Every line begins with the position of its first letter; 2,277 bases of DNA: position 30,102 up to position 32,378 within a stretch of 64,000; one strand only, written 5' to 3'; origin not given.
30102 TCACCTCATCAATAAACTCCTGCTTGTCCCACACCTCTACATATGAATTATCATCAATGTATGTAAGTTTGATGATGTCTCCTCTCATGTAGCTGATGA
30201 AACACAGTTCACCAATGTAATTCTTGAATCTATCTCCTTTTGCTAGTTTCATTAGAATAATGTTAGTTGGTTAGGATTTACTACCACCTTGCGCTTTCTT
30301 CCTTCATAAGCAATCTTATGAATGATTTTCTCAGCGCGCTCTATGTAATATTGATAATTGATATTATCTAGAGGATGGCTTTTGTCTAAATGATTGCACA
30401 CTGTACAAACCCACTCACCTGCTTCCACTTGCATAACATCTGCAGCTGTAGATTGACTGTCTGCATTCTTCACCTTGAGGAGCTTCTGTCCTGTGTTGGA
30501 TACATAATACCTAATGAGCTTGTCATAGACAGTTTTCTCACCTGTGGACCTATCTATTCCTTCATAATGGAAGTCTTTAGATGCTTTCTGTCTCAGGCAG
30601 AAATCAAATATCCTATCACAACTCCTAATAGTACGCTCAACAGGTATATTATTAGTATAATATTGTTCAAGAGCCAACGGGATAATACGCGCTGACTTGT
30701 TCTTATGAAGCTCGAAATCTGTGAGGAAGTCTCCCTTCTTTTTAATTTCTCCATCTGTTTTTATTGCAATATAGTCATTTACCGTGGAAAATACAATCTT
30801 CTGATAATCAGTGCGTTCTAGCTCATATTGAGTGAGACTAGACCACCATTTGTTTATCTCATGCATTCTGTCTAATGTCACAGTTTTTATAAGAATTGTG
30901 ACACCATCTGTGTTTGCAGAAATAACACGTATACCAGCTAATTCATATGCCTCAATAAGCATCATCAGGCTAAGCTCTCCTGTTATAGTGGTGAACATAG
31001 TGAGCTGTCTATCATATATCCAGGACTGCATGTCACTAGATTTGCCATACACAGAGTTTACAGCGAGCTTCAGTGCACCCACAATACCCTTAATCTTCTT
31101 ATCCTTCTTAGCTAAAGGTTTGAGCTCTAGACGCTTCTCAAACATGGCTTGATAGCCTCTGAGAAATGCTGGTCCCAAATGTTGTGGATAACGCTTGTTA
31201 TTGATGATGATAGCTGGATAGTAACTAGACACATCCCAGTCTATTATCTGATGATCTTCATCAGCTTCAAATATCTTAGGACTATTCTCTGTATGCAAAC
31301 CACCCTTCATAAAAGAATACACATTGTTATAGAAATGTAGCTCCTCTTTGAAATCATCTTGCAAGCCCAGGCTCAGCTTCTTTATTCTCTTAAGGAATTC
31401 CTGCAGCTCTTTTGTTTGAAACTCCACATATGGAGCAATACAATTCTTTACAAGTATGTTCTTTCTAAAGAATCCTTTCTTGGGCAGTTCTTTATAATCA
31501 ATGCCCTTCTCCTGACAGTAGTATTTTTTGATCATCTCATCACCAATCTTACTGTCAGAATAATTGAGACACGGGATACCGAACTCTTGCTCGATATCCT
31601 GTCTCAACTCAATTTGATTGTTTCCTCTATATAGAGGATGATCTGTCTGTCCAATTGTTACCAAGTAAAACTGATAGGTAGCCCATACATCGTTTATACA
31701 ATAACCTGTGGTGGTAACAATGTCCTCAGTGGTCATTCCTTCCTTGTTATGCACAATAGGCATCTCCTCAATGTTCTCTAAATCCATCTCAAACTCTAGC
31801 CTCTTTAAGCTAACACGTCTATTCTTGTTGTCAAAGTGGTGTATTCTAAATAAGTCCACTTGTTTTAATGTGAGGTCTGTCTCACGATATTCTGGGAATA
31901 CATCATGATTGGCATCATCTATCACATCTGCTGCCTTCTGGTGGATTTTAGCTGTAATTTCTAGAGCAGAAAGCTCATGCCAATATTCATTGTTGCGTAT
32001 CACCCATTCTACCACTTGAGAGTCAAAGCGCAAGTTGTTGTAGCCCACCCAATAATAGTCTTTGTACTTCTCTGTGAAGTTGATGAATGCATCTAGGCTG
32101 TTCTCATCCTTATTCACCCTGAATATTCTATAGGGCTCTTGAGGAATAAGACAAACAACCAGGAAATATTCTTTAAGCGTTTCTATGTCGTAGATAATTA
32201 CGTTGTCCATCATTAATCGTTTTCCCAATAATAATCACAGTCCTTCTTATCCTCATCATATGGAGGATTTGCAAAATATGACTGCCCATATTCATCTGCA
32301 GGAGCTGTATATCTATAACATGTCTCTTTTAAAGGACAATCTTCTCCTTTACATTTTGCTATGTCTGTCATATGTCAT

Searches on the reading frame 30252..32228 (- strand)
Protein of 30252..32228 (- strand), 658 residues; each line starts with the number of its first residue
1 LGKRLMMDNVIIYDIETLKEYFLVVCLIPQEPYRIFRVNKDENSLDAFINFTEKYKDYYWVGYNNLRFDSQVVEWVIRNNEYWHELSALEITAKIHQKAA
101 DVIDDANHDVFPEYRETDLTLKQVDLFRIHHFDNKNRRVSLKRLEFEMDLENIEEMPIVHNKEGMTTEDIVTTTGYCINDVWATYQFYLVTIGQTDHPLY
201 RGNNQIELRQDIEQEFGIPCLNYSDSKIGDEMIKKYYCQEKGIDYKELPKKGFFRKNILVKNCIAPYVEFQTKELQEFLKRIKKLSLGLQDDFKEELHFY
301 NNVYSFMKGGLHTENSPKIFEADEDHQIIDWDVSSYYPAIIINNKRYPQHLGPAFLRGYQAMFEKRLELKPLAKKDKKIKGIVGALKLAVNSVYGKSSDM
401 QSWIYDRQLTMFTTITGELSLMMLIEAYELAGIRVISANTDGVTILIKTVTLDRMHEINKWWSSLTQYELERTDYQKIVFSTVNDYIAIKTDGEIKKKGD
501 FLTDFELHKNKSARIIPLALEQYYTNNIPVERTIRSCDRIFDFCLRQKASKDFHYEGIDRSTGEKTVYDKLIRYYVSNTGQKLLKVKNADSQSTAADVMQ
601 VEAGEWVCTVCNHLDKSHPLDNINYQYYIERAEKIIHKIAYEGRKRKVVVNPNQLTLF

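Call 23: search_protein_families(library=phrogs, proteins=[window:30252-32228:-], max_evalue=0.00001)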
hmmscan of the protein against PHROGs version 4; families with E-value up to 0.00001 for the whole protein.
window:30252-32228:- (658 aa): 3 families
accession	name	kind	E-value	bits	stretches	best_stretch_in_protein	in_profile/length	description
phrog_1252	-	DNA, RNA and nucleotide metabolism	1.9e-138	463.9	1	4-646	48-658/663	DNA polymerase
phrog_18505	-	DNA, RNA and nucleotide metabolism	8.4e-43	147.9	1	353-579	9-239/349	DNA polymerase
phrog_15833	-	DNA, RNA and nucleotide metabolism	1.4e-10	42.1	0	496-586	7-101/192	DNA polymerase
